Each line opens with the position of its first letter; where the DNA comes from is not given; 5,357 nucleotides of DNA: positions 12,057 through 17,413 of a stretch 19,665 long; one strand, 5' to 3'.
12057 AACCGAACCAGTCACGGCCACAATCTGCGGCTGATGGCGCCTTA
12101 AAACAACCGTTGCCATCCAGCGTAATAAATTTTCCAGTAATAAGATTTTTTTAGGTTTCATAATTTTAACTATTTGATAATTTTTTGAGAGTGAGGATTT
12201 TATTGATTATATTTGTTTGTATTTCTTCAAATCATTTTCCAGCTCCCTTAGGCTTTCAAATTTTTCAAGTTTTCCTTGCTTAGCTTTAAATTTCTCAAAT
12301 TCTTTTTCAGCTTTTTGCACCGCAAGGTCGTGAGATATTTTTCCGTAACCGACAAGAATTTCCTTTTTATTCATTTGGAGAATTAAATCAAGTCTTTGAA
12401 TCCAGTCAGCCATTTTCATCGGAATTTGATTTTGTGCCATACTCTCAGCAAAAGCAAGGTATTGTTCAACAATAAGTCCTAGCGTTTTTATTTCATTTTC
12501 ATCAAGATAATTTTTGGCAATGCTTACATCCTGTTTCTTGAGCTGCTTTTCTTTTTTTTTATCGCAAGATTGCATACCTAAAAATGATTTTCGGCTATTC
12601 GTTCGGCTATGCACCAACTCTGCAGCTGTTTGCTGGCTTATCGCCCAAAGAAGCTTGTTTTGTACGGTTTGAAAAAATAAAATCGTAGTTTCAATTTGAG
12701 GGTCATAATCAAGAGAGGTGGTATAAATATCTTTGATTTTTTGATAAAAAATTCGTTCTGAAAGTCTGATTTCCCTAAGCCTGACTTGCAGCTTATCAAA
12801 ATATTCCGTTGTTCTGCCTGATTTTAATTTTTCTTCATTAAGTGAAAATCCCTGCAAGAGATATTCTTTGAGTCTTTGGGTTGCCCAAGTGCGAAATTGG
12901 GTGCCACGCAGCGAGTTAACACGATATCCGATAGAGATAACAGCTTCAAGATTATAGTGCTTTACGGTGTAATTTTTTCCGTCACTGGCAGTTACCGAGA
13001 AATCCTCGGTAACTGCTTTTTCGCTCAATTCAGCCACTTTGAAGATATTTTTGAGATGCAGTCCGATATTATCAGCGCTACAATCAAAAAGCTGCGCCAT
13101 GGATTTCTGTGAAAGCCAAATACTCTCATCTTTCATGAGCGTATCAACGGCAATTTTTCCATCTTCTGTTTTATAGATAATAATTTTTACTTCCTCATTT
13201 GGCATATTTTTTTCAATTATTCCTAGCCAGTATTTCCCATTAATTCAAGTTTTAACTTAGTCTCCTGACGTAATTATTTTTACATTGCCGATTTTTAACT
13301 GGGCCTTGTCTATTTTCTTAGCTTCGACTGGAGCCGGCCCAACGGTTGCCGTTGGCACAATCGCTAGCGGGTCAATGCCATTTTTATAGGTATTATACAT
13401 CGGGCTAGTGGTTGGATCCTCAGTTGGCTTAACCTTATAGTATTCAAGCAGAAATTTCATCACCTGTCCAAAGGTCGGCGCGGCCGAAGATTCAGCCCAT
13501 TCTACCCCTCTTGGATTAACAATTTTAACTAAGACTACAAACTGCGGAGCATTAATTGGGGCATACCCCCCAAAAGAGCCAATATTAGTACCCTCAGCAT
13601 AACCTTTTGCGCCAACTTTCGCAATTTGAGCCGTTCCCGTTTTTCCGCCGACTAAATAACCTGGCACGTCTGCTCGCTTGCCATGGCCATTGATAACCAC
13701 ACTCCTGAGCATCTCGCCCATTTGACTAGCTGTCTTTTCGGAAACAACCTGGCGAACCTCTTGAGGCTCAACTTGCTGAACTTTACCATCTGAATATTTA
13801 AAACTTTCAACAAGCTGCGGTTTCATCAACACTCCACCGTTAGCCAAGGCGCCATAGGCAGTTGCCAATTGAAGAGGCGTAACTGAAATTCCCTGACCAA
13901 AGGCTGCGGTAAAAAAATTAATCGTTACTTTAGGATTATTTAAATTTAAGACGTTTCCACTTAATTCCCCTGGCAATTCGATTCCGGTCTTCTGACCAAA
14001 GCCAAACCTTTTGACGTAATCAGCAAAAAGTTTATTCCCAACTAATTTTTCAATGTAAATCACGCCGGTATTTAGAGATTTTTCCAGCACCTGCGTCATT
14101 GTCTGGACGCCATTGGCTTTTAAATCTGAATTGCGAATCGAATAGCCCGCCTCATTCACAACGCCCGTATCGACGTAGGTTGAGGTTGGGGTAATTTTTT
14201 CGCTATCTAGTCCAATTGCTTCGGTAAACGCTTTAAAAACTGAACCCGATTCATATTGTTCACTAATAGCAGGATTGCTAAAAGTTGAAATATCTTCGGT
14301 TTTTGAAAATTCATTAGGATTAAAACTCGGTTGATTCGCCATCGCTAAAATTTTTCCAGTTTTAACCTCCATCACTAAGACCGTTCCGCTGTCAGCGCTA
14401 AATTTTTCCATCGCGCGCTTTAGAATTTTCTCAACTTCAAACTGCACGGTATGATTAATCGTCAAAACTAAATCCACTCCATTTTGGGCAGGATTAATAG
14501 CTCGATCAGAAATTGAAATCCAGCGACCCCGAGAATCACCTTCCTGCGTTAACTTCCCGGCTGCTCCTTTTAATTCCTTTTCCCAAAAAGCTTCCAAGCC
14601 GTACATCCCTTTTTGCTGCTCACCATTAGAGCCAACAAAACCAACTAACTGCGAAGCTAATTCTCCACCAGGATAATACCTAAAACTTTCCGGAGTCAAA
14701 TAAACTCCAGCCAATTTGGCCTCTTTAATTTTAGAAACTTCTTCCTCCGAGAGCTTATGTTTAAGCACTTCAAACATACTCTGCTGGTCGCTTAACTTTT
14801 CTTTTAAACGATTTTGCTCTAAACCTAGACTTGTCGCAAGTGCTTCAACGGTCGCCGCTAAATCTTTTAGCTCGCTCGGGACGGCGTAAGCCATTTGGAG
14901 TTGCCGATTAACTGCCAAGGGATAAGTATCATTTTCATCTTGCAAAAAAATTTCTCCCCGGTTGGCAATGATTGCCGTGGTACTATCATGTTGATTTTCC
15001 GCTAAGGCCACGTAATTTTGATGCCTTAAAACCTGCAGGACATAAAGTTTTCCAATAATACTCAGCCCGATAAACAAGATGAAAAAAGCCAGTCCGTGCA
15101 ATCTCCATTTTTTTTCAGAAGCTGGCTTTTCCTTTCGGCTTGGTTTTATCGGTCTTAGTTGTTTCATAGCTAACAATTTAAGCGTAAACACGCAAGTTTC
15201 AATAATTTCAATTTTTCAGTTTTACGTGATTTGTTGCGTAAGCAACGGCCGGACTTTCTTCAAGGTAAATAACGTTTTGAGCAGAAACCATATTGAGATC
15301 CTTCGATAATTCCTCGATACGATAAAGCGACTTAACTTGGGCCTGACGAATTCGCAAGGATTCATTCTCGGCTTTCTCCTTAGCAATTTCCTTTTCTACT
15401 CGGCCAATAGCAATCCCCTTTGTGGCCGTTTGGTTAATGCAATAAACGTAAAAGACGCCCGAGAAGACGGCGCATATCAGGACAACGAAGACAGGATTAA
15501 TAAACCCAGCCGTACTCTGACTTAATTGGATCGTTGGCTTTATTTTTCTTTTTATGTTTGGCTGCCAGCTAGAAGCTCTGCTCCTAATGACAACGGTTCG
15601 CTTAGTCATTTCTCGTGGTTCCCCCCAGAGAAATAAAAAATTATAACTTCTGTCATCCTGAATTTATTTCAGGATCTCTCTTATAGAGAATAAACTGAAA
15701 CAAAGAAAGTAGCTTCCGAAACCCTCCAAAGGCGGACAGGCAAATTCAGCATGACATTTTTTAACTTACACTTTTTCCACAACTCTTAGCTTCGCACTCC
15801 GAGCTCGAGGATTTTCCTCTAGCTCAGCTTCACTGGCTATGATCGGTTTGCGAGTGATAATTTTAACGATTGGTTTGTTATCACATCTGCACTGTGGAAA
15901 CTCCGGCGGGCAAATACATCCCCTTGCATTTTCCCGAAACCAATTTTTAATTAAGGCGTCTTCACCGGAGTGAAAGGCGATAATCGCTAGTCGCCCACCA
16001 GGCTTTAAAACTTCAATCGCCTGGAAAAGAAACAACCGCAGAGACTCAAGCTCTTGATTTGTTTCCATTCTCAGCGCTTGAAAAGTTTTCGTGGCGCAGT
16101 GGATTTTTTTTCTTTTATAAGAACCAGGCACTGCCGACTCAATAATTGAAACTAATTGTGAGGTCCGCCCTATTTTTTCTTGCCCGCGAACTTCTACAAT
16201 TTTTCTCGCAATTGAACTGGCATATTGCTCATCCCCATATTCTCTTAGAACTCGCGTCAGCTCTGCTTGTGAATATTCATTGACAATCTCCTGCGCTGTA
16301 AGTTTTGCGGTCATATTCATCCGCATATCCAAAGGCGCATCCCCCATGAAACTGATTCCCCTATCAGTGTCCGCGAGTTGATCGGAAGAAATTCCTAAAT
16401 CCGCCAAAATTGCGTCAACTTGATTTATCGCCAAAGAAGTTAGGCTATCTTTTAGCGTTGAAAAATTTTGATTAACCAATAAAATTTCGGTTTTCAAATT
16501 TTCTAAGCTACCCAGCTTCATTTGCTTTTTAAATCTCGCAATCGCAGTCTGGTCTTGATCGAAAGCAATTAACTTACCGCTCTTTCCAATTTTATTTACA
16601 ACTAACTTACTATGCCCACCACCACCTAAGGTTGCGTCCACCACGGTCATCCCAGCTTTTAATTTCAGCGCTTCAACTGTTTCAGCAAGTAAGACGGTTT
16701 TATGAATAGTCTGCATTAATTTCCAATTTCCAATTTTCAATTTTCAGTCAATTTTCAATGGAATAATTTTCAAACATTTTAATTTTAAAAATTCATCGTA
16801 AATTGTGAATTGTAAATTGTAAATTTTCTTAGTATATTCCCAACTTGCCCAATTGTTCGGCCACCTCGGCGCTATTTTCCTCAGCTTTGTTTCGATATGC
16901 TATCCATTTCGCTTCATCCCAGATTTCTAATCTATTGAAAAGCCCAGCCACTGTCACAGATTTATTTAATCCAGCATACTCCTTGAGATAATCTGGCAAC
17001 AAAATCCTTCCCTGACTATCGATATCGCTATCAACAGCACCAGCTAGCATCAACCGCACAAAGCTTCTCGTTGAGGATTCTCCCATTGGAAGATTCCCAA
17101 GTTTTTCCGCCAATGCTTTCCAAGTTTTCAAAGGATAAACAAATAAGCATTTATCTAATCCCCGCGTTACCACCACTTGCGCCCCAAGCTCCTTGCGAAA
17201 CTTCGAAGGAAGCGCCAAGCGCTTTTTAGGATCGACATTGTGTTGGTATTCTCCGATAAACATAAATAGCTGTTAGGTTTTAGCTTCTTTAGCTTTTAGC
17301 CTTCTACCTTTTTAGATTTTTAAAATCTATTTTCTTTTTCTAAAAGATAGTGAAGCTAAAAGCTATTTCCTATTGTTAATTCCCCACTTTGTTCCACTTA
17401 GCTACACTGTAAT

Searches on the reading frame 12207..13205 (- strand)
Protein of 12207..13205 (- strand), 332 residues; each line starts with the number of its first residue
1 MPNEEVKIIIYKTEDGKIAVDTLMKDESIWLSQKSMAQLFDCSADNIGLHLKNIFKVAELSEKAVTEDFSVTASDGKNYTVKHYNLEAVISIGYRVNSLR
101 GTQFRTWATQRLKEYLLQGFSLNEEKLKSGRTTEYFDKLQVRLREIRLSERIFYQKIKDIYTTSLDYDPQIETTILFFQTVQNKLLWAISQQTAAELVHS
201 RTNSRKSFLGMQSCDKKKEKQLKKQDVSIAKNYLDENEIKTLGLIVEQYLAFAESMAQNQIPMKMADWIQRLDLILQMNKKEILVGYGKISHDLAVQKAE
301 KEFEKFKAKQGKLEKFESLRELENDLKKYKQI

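Call 68: search_protein_families(library=pfam, proteins=[window:12207-13205:-], max_evalue=0.0001)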
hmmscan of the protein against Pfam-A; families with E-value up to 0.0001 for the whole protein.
window:12207-13205:- (332 aa): 1 family
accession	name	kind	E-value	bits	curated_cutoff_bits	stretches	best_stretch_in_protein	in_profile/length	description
PF13310.11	Virulence_RhuM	-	1.1e-94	316.9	33.7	1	64-311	1-249/252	Virulence protein RhuM family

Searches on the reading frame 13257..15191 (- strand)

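Call 68: search_protein_families(library=pfam, proteins=[window:13257-15191:-], max_evalue=0.0001)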
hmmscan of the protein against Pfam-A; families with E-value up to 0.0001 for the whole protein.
window:13257-15191:- (644 aa): 2 families
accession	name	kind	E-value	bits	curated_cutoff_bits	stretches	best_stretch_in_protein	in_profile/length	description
PF00905.27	Transpeptidase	-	4.6e-76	256.3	22.1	1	269-579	1-299/299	Penicillin binding protein transpeptidase domain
PF03717.20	PBP_dimer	-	1.3e-20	75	24.4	1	74-225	2-176/180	Penicillin-binding Protein dimerisation domain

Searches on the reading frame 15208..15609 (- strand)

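Call 68: search_protein_families(library=pfam, proteins=[window:15208-15609:-], max_evalue=0.0001)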
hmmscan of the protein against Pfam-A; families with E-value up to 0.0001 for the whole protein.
window:15208-15609:- (133 aa): 1 family
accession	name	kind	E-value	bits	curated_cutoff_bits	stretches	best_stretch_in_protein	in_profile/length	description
PF04977.20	DivIC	-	7.6e-05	22.9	28.9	0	44-115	2-75/80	Septum formation initiator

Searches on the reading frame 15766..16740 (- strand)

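Call 68: search_protein_families(library=pfam, proteins=[window:15766-16740:-], max_evalue=0.0001)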
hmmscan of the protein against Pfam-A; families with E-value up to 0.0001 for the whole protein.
window:15766-16740:- (324 aa): 3 families
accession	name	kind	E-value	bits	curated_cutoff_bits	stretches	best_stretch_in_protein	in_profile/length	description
PF01795.25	Methyltransf_5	-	8.1e-111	370.8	27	1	12-323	3-308/309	MraW methylase family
PF13847.12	Methyltransf_31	-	1.2e-05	25.5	27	0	28-113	2-80/145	Methyltransferase domain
PF01728.25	FtsJ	-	2.7e-05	24.6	24.1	0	18-129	9-113/181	FtsJ-like methyltransferase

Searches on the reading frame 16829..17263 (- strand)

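Call 68: search_protein_families(library=pfam, proteins=[window:16829-17263:-], max_evalue=0.0001)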
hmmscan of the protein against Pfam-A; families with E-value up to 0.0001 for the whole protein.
window:16829-17263:- (144 aa): 1 family
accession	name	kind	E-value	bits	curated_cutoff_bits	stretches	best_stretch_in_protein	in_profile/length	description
PF02381.23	MraZ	-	7.2e-39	132.1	23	2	72-137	1-67/72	MraZ protein, putative antitoxin-like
